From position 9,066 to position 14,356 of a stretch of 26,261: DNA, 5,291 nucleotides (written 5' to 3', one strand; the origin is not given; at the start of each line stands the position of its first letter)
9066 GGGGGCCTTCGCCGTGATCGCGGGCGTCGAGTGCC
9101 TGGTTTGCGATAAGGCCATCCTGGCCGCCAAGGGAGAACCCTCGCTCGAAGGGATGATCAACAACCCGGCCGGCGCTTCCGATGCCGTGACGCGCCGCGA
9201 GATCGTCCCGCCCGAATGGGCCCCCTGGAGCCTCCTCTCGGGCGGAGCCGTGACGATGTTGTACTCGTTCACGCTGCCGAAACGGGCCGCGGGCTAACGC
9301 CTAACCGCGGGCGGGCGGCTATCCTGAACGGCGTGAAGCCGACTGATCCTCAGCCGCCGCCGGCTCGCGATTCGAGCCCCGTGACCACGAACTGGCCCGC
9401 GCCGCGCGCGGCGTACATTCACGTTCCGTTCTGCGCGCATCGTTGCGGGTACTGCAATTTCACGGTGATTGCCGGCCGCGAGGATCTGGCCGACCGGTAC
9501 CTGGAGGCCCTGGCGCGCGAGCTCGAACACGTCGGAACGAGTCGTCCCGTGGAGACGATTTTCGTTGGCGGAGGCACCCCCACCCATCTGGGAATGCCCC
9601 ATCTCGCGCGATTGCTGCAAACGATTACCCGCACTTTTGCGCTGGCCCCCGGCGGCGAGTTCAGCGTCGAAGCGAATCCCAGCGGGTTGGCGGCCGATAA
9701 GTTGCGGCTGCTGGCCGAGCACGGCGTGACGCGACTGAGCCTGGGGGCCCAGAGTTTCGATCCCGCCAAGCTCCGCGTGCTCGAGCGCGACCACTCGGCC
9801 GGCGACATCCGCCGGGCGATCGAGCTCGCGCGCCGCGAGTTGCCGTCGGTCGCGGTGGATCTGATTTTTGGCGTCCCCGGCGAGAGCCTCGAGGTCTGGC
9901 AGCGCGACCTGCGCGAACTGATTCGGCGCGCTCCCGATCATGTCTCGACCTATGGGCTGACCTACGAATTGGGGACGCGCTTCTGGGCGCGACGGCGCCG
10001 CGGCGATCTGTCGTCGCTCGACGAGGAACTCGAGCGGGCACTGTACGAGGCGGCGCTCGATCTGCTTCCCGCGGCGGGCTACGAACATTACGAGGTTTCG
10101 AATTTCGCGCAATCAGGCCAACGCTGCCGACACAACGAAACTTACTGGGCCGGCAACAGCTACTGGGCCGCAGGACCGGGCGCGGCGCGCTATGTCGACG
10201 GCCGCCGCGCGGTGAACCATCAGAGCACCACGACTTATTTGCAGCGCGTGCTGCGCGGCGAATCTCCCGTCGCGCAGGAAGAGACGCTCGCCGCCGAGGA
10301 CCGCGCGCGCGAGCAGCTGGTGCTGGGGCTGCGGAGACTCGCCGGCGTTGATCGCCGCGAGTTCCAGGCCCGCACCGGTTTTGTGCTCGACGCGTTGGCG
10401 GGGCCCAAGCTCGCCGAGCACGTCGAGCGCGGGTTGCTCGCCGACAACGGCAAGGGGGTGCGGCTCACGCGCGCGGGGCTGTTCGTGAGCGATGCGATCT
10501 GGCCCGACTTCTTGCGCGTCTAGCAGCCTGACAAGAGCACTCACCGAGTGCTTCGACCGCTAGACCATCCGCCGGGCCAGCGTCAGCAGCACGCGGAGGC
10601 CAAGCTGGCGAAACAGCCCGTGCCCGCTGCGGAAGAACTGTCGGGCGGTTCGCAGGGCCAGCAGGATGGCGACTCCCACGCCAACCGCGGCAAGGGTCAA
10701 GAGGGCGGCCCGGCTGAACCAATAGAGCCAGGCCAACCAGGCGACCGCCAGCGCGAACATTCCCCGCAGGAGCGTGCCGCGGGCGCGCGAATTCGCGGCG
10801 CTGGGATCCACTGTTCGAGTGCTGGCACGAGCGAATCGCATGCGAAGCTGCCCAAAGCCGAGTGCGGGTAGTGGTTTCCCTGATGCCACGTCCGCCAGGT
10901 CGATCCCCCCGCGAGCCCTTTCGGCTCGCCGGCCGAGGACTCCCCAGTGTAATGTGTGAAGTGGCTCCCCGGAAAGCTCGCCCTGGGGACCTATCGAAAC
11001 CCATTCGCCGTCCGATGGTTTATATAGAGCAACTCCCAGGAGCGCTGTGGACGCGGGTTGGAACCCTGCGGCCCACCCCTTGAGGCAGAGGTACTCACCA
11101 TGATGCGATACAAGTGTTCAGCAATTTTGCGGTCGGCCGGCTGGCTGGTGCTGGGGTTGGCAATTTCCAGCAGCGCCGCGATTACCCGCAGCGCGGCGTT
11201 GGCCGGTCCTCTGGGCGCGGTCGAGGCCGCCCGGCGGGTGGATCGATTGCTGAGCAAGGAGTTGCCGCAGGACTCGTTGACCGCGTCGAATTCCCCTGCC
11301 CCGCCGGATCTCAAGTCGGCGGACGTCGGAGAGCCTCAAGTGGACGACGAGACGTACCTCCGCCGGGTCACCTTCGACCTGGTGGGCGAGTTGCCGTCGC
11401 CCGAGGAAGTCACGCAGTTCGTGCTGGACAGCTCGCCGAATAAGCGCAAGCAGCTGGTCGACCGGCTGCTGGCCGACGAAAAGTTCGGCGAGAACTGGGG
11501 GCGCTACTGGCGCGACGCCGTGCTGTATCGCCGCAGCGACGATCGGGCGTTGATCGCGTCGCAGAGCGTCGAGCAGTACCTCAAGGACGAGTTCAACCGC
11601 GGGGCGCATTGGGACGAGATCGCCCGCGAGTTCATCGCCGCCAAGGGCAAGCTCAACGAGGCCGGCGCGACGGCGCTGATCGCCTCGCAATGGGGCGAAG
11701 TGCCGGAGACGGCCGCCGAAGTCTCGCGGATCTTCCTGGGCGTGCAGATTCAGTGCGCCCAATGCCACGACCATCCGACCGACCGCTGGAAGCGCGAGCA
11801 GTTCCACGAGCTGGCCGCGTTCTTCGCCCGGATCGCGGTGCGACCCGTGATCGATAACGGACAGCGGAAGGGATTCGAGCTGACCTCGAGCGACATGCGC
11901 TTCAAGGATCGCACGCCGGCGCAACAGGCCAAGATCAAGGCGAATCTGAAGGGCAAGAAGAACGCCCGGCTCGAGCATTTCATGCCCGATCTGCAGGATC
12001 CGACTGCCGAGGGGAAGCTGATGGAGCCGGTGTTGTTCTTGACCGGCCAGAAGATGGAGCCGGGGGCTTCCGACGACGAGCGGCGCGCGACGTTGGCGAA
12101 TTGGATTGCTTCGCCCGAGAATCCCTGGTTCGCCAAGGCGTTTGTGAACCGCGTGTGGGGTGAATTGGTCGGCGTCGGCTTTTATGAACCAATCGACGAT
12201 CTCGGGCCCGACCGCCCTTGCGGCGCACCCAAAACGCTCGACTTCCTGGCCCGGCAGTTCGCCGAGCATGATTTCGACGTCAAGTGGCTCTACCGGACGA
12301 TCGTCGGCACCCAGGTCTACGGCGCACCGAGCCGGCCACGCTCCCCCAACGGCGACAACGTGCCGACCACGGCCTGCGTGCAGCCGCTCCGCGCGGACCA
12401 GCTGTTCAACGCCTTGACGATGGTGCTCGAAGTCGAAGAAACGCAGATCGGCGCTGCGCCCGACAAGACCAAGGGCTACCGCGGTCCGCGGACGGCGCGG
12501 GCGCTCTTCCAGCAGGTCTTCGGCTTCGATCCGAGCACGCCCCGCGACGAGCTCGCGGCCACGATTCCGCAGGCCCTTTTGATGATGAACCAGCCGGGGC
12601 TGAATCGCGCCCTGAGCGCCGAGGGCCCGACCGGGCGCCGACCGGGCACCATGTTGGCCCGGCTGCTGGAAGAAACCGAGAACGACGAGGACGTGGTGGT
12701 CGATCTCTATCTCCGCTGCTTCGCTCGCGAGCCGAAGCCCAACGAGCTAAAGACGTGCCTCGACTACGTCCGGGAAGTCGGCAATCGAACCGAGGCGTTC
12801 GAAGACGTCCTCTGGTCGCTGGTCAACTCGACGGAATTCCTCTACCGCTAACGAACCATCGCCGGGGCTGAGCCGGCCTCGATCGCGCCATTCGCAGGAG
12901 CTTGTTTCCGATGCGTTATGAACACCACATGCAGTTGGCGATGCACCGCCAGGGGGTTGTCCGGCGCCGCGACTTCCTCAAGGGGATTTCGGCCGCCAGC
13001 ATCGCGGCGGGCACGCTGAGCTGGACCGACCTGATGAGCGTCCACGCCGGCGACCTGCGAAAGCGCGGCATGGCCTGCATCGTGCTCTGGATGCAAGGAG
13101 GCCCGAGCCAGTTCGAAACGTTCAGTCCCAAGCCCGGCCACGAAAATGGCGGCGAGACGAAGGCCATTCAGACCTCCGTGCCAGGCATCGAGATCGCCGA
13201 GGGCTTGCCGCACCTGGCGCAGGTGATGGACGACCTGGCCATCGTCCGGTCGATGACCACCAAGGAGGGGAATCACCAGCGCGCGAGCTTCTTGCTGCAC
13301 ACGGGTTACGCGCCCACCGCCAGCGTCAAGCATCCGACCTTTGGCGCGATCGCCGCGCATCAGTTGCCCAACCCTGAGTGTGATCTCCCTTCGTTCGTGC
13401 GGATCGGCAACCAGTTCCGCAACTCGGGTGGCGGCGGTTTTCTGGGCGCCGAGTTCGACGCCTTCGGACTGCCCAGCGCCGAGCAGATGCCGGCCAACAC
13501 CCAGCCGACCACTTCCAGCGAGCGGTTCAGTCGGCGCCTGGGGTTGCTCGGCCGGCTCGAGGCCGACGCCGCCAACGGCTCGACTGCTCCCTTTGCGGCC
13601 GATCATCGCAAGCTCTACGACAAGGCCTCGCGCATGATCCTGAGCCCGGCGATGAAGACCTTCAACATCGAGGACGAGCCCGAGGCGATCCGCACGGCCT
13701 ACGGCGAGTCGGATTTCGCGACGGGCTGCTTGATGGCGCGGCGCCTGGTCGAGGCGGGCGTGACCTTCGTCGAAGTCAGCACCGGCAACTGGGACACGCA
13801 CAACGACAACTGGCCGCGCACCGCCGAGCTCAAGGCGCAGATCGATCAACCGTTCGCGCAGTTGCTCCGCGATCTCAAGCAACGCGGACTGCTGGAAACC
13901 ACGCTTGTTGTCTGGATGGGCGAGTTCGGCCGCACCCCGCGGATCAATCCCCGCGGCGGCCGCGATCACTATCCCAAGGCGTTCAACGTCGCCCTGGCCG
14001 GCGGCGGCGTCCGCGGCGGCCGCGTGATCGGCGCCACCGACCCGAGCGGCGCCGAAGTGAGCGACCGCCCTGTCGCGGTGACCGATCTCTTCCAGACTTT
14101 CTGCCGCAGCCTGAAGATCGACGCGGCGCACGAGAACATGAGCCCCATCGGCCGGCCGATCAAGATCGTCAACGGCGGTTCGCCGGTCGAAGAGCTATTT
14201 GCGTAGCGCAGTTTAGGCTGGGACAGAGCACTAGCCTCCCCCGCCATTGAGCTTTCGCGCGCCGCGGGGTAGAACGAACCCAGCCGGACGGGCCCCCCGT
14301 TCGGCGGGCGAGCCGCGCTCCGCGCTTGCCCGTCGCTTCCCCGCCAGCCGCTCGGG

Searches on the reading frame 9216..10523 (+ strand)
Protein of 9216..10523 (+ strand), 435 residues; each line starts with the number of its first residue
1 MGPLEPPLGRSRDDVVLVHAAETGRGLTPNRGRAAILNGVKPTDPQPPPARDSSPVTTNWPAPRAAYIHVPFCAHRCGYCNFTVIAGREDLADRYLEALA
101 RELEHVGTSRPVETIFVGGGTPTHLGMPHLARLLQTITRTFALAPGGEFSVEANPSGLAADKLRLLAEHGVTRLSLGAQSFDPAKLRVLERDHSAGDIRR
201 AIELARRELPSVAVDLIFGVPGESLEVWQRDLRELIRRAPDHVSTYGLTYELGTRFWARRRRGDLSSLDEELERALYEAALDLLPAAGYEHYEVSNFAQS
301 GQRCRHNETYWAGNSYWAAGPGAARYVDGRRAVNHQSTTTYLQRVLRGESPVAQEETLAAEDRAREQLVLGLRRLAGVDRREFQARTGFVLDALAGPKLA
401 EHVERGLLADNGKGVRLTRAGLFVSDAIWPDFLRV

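Call 60: search_protein_families(library=pfam, proteins=[window:9216-10523:+], max_evalue=0.0001)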
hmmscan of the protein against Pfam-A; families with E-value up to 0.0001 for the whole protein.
window:9216-10523:+ (435 aa): 2 families
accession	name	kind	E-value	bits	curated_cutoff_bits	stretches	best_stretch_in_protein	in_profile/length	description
PF04055.27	Radical_SAM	-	2.1e-27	96.8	29.5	1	67-232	1-163/166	Radical SAM superfamily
PF06969.22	HemN_C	-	1.3e-12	48.1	24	1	358-424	1-67/67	HemN C-terminal domain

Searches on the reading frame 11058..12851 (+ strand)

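Call 60: search_protein_families(library=pfam, proteins=[window:11058-12851:+], max_evalue=0.0001)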
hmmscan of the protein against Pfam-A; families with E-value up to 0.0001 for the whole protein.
window:11058-12851:+ (597 aa): 2 families
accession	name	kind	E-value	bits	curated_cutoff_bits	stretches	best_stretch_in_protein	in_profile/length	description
PF07583.16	PSCyt2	-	7.3e-44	150.6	29.8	1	92-259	18-207/209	Protein of unknown function (DUF1549)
PF07587.16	PSD1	-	2.1e-30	106.4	28.5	1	342-570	1-243/244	Protein of unknown function (DUF1553)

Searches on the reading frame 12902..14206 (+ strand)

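Call 60: search_protein_families(library=pfam, proteins=[window:12902-14206:+], max_evalue=0.0001)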
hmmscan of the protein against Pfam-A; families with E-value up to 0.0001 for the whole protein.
window:12902-14206:+ (434 aa): 1 family
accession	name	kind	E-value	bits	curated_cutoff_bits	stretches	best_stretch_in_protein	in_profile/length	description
PF07394.17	DUF1501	-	5.1e-114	381.9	27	1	58-433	3-390/390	Protein of unknown function (DUF1501)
